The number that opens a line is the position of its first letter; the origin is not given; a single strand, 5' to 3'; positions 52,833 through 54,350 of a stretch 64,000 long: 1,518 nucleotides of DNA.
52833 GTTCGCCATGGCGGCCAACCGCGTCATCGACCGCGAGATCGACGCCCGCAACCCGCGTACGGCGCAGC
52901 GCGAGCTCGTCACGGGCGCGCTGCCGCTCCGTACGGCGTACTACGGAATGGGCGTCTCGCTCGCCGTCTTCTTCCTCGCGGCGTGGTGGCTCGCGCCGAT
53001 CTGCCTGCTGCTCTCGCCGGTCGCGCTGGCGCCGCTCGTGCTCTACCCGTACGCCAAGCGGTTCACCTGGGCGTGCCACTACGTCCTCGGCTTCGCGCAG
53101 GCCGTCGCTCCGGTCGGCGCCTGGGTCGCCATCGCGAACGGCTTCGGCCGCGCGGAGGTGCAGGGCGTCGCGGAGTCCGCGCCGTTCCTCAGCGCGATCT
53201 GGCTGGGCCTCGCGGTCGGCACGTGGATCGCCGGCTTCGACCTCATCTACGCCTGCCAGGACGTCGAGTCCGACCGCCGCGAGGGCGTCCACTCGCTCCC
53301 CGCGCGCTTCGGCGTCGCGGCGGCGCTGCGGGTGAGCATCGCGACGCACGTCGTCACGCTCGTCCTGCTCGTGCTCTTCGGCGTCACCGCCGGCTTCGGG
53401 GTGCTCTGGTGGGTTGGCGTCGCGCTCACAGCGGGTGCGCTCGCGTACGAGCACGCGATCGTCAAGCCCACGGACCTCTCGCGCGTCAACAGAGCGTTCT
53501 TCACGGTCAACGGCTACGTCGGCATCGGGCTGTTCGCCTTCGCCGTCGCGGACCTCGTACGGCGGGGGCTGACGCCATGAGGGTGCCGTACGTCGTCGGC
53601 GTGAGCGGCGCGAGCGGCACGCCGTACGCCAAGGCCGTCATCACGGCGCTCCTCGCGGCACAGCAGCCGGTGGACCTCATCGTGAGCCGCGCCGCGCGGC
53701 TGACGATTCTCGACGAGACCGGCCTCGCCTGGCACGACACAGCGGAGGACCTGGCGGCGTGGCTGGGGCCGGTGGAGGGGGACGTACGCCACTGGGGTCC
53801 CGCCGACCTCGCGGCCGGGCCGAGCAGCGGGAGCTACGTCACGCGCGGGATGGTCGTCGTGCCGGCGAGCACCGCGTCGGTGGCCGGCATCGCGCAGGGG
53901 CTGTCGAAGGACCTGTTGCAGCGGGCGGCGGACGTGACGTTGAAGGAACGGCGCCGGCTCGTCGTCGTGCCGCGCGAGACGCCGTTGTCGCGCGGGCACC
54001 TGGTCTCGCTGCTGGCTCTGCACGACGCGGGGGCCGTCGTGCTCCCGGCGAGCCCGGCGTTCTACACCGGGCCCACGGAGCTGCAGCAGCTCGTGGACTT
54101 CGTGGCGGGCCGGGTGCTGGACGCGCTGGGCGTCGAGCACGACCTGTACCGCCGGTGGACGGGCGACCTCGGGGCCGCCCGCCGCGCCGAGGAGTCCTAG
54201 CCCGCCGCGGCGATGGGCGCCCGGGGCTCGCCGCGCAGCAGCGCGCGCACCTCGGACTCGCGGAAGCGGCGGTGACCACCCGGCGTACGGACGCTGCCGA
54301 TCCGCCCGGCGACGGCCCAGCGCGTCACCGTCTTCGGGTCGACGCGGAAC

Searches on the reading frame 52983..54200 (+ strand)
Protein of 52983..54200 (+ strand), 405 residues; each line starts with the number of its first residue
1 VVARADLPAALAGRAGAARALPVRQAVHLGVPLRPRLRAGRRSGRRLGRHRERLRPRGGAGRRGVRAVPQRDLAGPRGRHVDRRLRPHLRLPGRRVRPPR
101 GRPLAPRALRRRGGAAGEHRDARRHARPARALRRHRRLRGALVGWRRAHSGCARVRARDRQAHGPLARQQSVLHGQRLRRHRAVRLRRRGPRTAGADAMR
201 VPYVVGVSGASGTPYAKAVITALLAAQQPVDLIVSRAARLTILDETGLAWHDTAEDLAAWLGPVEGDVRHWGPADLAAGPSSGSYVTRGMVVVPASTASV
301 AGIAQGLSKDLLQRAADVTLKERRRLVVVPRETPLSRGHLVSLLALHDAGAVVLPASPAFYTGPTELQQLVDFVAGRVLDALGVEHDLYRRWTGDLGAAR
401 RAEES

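Call 16: search_protein_families(library=pfam, proteins=[window:52983-54200:+])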
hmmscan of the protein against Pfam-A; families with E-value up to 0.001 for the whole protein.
window:52983-54200:+ (405 aa): 1 family
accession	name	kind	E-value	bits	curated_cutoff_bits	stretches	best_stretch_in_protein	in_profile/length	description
PF02441.25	Flavoprotein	-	2.2e-36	125.3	22.7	1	203-382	3-162/162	Flavoprotein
